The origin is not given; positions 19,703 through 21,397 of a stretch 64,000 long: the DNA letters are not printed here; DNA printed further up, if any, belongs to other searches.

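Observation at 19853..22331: ECF sigma / zinc anti-sigma / beta-helical membrane protein triad joined by two ATGA overlaps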

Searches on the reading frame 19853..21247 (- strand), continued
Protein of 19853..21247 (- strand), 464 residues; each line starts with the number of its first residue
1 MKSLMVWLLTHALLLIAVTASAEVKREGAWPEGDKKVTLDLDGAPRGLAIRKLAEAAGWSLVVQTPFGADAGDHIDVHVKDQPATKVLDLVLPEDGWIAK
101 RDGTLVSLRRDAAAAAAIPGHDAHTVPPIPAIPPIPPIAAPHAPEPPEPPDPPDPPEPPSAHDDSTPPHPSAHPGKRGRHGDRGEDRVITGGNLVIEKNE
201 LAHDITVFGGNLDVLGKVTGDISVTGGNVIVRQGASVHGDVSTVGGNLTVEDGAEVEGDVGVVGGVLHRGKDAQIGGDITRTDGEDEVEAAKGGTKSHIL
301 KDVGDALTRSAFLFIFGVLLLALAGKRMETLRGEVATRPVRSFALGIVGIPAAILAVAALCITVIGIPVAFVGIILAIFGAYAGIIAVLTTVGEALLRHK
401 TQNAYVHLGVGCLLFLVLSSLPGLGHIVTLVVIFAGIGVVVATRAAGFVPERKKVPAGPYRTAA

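Call 24: fold_search(model_id=the predicted structure, library=pdb)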
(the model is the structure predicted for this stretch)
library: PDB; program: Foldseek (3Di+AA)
matches with E <= 10: 361; with E <= 0.001: 1
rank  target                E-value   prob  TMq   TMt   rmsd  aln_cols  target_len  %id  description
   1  8jli_A                3.9e-04  0.60  0.12  0.11  15.5       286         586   12  Cryo-EM structure of SV2A dimer in complex levetiracetam (released 2024-05-01)
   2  8jlc_A                2.1e-03  0.28  0.10  0.08  18.1       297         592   13  Cryo-EM structure of SV2A in complex with BoNT/A2 Hc and levetiracetam (released 2024-05-01)
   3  4ar0_MODEL_1_A        3.2e-03  1.00  0.16  0.52   5.1        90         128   22  N0 domain of Neisseria meningitidis Pilus assembly protein PilQ (released 2012-10-17)
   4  6x62_Ad               4.0e-03  1.00  0.17  0.46   8.0       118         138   16  Legionella pneumophila Dot T4SS OMC (released 2020-09-30)
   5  7mud_AD               4.8e-03  1.00  0.17  0.48   7.9       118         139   17  Legionella pneumophila Dot/Icm T4SS OMC (released 2021-10-06)
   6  7mud_Ad               6.5e-03  1.00  0.15  0.46   8.2       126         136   13  Legionella pneumophila Dot/Icm T4SS OMC (released 2021-10-06)
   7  7muc_AD               7.8e-03  1.00  0.17  0.47   8.0       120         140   16  Legionella pneumophila Dot/Icm T4SS C1 Reconstruction (released 2021-10-06)
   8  6x62_AD               9.3e-03  1.00  0.16  0.48   6.6       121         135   13  Legionella pneumophila Dot T4SS OMC (released 2020-09-30)
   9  9cuv_MODEL_1_A        1.2e-02  1.00  0.15  0.64   3.6        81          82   20  Solution Structure of the N-terminal signalling domain of Pseudomonas capferrum PupB (released 2024-10-09)
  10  4av2_A                2.0e-02  1.00  0.14  0.23   2.9        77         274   22  Single particle electron microscopy of PilQ dodecameric complexes from Neisseria meningitidis. (released 2012-10-17)
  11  7pmp_MODEL_1_A        2.0e-02  0.99  0.14  0.46   8.8        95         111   15  Solution structure of Legionella pneumophila LspD (released 2022-09-14)
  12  7muc_Ad               3.1e-02  1.00  0.17  0.50   6.5       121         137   14  Legionella pneumophila Dot/Icm T4SS C1 Reconstruction (released 2021-10-06)
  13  6ovm_B                3.4e-02  1.00  0.14  0.66   3.1        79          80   19  Crystal Structure of the Pseudomonas capeferrum Anti-sigma Regulator PupR C-terminal Cell-surface Signaling Domain in  (released 2020-03-04)
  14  5uyt_B                3.7e-02  0.95  0.14  0.15   9.7       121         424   15  Crystal structure of ice binding protein from an Antarctic bacterium Flavobacteriaceae (released 2017-10-25)
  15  3ady                  4.6e-02  1.00  0.14  0.55   2.7        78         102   19  Crystal structure of DotD from Legionella (released 2010-11-03)
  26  4m0n                  1.1e-01  1.00  0.14  0.29   2.6        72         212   17  Crystal structure of a putative anti-sigma factor (BDI_1681) from Parabacteroides distasonis ATCC 8503 at 1.65 A resolut (released 2013-10-16)
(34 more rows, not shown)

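Call 36: find_homologous_proteins(query=L028:5008-6807:+, max_evalue=0.001)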
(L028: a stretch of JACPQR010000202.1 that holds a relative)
Query L028:5008-6807:+ (600 aa): 93 proteins with E <= 0.001 among 8000 candidates.
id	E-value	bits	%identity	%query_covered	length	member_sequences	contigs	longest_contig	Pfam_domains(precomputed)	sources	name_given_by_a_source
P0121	0.0e+0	1239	100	100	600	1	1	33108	PF26514.1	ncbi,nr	ncbi:MAG: hypothetical protein HYY06_27380 [Deltaproteobacteria bacterium]|nr:hypothetical protein [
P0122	3.6e-126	440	45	97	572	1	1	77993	PF26514.1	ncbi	-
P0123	4.5e-125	437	43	97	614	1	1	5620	PF26514.1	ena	-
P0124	1.1e-123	432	43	97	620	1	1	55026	PF26514.1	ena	-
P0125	1.8e-120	421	43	97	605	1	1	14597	PF26514.1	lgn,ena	-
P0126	1.4e-118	415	41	97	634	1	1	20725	PF26514.1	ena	-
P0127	7.1e-118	413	60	44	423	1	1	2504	PF26514.1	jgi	jgi:hypothetical protein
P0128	5.7e-117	410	49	72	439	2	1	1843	PF26514.1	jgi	-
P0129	1.1e-114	402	43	96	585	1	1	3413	PF26514.1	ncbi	ncbi:MAG: hypothetical protein ACOCUS_03555 [Polyangiales bacterium]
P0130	1.5e-113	399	63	44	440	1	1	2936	PF26514.1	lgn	-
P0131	3.0e-113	398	51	69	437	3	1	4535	PF26514.1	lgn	-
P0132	8.4e-112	393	43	97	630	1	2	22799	PF26514.1,PF07660.20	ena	-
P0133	3.0e-108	381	46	65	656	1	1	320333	PF26514.1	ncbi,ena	-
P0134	8.3e-103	363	41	95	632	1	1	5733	PF26514.1,PF07660.20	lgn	-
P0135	1.9e-101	359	41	99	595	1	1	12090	PF26514.1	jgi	jgi:hypothetical protein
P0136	2.5e-101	358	38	98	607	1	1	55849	PF26514.1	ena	-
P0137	2.2e-100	355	41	97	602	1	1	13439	PF26514.1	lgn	-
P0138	5.0e-100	354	40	97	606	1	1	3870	PF26514.1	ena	-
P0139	6.2e-99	350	40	99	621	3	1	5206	PF26514.1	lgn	-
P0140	1.7e-98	349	40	99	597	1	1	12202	PF26514.1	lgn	-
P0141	5.6e-97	344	41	97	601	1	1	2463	PF26514.1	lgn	-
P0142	9.8e-97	343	43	70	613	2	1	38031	PF26514.1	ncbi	-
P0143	6.9e-96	340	38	97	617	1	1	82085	PF26514.1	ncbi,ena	-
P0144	9.5e-96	340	41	96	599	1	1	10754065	PF26514.1,PF07660.20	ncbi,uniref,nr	ncbi:hypothetical protein [Sandaracinus amylolyticus]|uniref:hypothetical protein n=1 Tax=Sandaracin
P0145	4.5e-94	334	41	99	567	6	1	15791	PF26514.1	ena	-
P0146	8.2e-94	333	40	99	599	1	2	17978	PF26514.1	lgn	-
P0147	1.2e-93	333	41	99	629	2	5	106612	PF26514.1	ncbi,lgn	-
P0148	1.5e-93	333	48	65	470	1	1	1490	PF26514.1,PF07660.20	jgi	-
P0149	1.8e-93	332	37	99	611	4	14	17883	PF26514.1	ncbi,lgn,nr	ncbi:MAG: polymer-forming cytoskeletal protein [Myxococcota bacterium]|nr:polymer-forming cytoskelet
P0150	2.5e-93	332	40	97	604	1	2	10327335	PF26514.1,PF07660.20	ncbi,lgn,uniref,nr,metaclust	ncbi:hypothetical protein [Sandaracinus amylolyticus]|uniref:DUF8173 domain-containing protein n=1 T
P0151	1.5e-92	329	41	99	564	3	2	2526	PF26514.1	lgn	-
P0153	3.8e-91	325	40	99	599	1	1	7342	PF26514.1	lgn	-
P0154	2.0e-89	319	42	68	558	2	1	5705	PF26514.1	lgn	-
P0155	1.5e-87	313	45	66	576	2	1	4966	PF26514.1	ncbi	ncbi:MAG TPA: polymer-forming cytoskeletal protein, partial [Sandaracinaceae bacterium]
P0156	6.3e-87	311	39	96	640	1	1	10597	PF26514.1,PF07660.20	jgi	jgi:hypothetical protein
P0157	8.2e-87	310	39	96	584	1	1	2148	PF26514.1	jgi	jgi:hypothetical protein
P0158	8.6e-86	307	39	96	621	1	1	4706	PF26514.1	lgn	-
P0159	1.6e-85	306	40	70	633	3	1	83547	PF26514.1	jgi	jgi:hypothetical protein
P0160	4.2e-85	305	37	99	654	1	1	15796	PF26514.1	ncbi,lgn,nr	ncbi:MAG TPA: hypothetical protein RMH99_32320 [Sandaracinaceae bacterium LLY-WYZ-13_1]|nr:hypotheti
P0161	1.2e-84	303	40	68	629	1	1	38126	PF26514.1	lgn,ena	-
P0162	1.8e-84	303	44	64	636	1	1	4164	PF26514.1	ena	-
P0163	1.9e-84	302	44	64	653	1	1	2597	PF26514.1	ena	-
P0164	2.4e-81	292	36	99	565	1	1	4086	PF26514.1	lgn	-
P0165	7.5e-79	284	39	96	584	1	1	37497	PF26514.1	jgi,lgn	jgi:hypothetical protein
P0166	5.7e-78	281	43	64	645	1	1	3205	PF26514.1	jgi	jgi:hypothetical protein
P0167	6.9e-76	274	36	96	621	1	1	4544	PF26514.1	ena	-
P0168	7.7e-75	271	56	44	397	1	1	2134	PF26514.1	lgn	-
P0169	2.0e-74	269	37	96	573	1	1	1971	PF26514.1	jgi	jgi:hypothetical protein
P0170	5.3e-72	261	52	47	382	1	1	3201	PF26514.1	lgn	-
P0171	6.4e-70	255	41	68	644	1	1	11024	PF26514.1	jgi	jgi:hypothetical protein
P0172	4.4e-69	252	38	95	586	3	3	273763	PF26514.1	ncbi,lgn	-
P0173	4.4e-69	252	35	100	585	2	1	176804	PF26514.1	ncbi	ncbi:MAG: polymer-forming cytoskeletal protein [Sandaracinaceae bacterium]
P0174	5.5e-69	251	35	70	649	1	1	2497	PF26514.1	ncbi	-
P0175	2.0e-68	250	34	96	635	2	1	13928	PF26514.1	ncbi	ncbi:MAG: hypothetical protein AAGF12_20720 [Myxococcota bacterium]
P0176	1.8e-65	240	38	91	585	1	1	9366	PF26514.1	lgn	-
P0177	5.5e-63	232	36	94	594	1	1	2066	PF26514.1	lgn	-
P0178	5.2e-61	225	36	70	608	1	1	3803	PF26514.1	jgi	jgi:hypothetical protein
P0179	8.9e-59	218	35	95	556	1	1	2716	PF26514.1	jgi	jgi:hypothetical protein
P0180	5.6e-57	212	33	96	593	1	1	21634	PF26514.1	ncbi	-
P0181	1.9e-56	210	33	96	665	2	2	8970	PF26514.1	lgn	-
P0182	6.1e-56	208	33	95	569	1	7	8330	PF26514.1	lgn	-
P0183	8.2e-56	208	34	100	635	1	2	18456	PF26514.1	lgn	-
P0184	1.3e-50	191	38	61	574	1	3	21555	PF26514.1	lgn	-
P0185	1.3e-29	121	31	61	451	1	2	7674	PF26514.1,PF07660.20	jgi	jgi:hypothetical protein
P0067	7.2e-28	116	28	69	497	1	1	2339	PF26514.1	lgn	-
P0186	1.3e-26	112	27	60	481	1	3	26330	PF26514.1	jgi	jgi:hypothetical protein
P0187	1.0e-23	102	31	62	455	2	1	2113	PF26514.1,PF07660.20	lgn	-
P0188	1.4e-14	72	32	38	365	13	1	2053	PF26514.1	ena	-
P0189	1.8e-12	65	30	45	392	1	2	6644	PF26514.1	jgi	jgi:hypothetical protein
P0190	3.5e-11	61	31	43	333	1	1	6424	PF26514.1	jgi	jgi:hypothetical protein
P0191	8.6e-11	59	34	41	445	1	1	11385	PF26514.1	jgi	jgi:hypothetical protein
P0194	2.6e-7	48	37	13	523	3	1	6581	PF26514.1,PF06271.19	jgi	jgi:uncharacterized RDD family membrane protein YckC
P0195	4.8e-7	47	30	36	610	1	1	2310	PF26514.1,PF06271.19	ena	-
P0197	7.9e-7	46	28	43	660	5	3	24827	PF26514.1,PF06271.19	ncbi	-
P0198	5.0e-6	44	30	36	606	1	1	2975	PF26514.1,PF06271.19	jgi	jgi:uncharacterized RDD family membrane protein YckC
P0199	8.4e-6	43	29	36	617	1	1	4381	PF26514.1,PF06271.19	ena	-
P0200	2.5e-5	41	30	36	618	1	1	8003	PF26514.1,PF06271.19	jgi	jgi:uncharacterized RDD family membrane protein YckC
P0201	2.7e-5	41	29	37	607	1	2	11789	PF26514.1,PF06271.19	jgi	jgi:uncharacterized RDD family membrane protein YckC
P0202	4.2e-5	41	29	41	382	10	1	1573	PF26514.1,PF04519.20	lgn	-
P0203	6.1e-5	40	27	46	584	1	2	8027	PF26514.1,PF06271.19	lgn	-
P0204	1.2e-4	39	25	44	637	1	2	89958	PF26514.1,PF06271.19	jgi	jgi:uncharacterized RDD family membrane protein YckC/cytoskeletal protein CcmA (bactofilin family)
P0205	2.2e-4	38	30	37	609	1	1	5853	PF26514.1,PF06271.19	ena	-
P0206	2.9e-4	38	30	36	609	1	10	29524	PF26514.1,PF06271.19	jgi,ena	jgi:uncharacterized RDD family membrane protein YckC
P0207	4.2e-4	37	28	46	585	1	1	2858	PF26514.1,PF06271.19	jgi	jgi:uncharacterized RDD family membrane protein YckC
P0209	5.7e-4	37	26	37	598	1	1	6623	PF26514.1,PF06271.19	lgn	-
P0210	5.9e-4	37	30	36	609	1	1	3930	PF26514.1,PF06271.19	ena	-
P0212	6.5e-4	37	29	36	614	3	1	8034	PF26514.1,PF06271.19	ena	-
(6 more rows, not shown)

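Call 44: search_solved_structures(query=A1, max_evalue=10)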
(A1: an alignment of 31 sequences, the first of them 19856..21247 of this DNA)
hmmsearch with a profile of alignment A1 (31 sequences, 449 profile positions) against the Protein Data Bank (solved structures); distinct sequences matched with E-value up to 10: 15.
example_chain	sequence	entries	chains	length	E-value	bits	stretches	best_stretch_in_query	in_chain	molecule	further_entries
4ar0_A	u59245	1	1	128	2.2e-06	30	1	36-120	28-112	TYPE IV PILUS BIOGENESIS AND COMPETENCE PROTEIN PILQ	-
6w6m_A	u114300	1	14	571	0.00015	23.9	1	32-117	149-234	Type IV pilus secretin PilQ family protein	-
9sh1_A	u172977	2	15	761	0.00015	23.9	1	40-121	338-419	Type IV pilus biogenesis and competence protein PilQ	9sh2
4av2_A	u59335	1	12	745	0.00015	23.9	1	40-121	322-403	TYPE IV PILUS BIOGENESIS AND COMPETENCE PROTEIN PILQ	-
6ve2_A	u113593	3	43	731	0.014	17.5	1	24-137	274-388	Fimbrial assembly protein PilQ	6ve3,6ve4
9x0w_A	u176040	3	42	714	0.022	16.8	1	24-137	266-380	Fimbrial assembly protein PilQ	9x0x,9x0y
4e6u_A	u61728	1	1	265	0.023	16.7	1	170-229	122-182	Acyl-[acyl-carrier-protein]--UDP-N-acetylglucosamine O-acyltransferase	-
4e6t_A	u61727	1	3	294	0.027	16.5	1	170-229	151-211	Acyl-[acyl-carrier-protein]--UDP-N-acetylglucosamine O-acyltransferase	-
5jxx_A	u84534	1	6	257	0.046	15.7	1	169-231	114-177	Acyl-[acyl-carrier-protein]--UDP-N-acetylglucosamine O-acyltransferase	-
7q5q_B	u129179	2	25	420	0.11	14.5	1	70-166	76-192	Dihydrolipoyllysine-residue succinyltransferase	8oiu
8zf0_A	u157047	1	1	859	0.15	14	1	114-187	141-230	RPW8 domain-containing protein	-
1ld4_A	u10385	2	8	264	0.76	11.7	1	110-203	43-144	Coat protein C | Capsid protein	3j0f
9njt_A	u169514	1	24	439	0.79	11.7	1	67-154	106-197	Dihydrolipoyllysine-residue succinyltransferase component of 2-oxoglutarate dehydrogenase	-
5uhq_A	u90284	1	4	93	3.5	9.5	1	354-407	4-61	Sugar transporter SemiSWEET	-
9v10_Ia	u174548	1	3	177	8.9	8.2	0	101-149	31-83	Protein SPMIP1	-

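Call 48: predict_structure(alignment_id=A2)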
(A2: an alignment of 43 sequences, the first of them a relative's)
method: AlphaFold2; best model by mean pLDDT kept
length: 604 residues; sequences in the alignment: 43
mean_pLDDT: 82.0   pTM: 0.56
mean pLDDT of the five models: 82.0, 79.9, 79.4, 78.9, 78.3
residues with pLDDT >= 90: 322; 70-90: 144; 50-70: 89; < 50: 49
segments of 3 or more residues with pLDDT < 50: 79-81, 192-194, 286-291, 412-436, 599-601
pLDDT, mean of each block of 10 residues (from residue 1): 71 93 92 94 93 81 75 60 67 75 68 65 80 88 89 89 87 61 59 60 88 97 96 93 95 95 90 93 60 50 55 57 82 95 96 97 97 96 96 92 90 45 41 49 83 91 92 93 95 94 89 92 94 96 94 96 92 93 92 56 47
secondary structure, 60 per line:
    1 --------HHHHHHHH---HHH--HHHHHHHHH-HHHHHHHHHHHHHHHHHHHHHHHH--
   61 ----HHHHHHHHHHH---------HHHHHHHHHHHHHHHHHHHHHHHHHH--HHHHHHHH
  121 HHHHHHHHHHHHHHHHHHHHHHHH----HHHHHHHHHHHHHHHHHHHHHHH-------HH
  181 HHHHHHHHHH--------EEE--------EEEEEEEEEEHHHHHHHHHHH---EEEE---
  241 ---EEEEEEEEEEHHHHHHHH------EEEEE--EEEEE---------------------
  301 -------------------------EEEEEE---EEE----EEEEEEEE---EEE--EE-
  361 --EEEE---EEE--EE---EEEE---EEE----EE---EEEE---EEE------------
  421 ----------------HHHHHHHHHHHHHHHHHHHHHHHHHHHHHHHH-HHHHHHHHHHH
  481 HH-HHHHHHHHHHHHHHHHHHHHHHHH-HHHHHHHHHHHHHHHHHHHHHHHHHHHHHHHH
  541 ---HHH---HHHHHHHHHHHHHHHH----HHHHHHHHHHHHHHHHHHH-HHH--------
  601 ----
elements in order: H9-16 H25-33 H35-58 H65-75 H85-110 H113-144 H149-171 H179-190 E199-201 E210-219 H220-230 E234-237 E244-253 H254-261 E268-272 E275-279 E326-331 E335-337 E342-349 E353-355 E363-366 E370-372 E380-383 E387-389 E399-402 E406-408 H437-468 H470-482 H484-507 H509-540 H550-565 H570-588

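Call 50: find_encoding_contigs(protein=P0150, flank=6000, max_places=2)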
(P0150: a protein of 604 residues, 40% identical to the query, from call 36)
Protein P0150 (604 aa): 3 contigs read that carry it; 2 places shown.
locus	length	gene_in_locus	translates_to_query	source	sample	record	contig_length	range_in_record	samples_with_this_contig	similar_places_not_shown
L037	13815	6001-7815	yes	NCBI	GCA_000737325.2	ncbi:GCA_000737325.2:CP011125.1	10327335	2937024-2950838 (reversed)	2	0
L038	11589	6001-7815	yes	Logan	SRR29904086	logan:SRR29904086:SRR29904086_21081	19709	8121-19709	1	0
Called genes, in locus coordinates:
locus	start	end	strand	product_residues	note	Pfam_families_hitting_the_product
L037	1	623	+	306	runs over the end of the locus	PF01522:Polysacc_deac_1, PF10096:DUF2334 (weak)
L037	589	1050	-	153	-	-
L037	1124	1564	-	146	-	PF07238:PilZ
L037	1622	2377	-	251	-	PF00075:RNase_H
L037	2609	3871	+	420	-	PF16656:Pur_ac_phosph_N (weak), PF00149:Metallophos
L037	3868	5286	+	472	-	PF16173:DUF4874, PF16116:DUF4832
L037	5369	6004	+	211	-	PF04542:Sigma70_r2, PF08281:Sigma70_r4_2, PF04545:Sigma70_r4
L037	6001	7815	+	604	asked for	PF07660:STN (faint), PF26514:DUF8173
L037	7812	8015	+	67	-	-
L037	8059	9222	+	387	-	PF06224:AlkZ-like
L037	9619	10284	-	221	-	-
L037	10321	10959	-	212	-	PF00210:Ferritin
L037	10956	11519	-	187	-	PF02627:CMD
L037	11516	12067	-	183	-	PF00578:AhpC-TSA, PF08534:Redoxin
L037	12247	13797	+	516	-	PF01590:GAF (faint), PF13185:GAF_2, PF13492:GAF_3, PF00158:Sigma54_activat, PF14532:Sigma54_activ_2, PF07728:AAA_5 (weak), PF25601:AAA_lid_14, PF02954:HTH_8 (weak)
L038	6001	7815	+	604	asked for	PF07660:STN (faint), PF26514:DUF8173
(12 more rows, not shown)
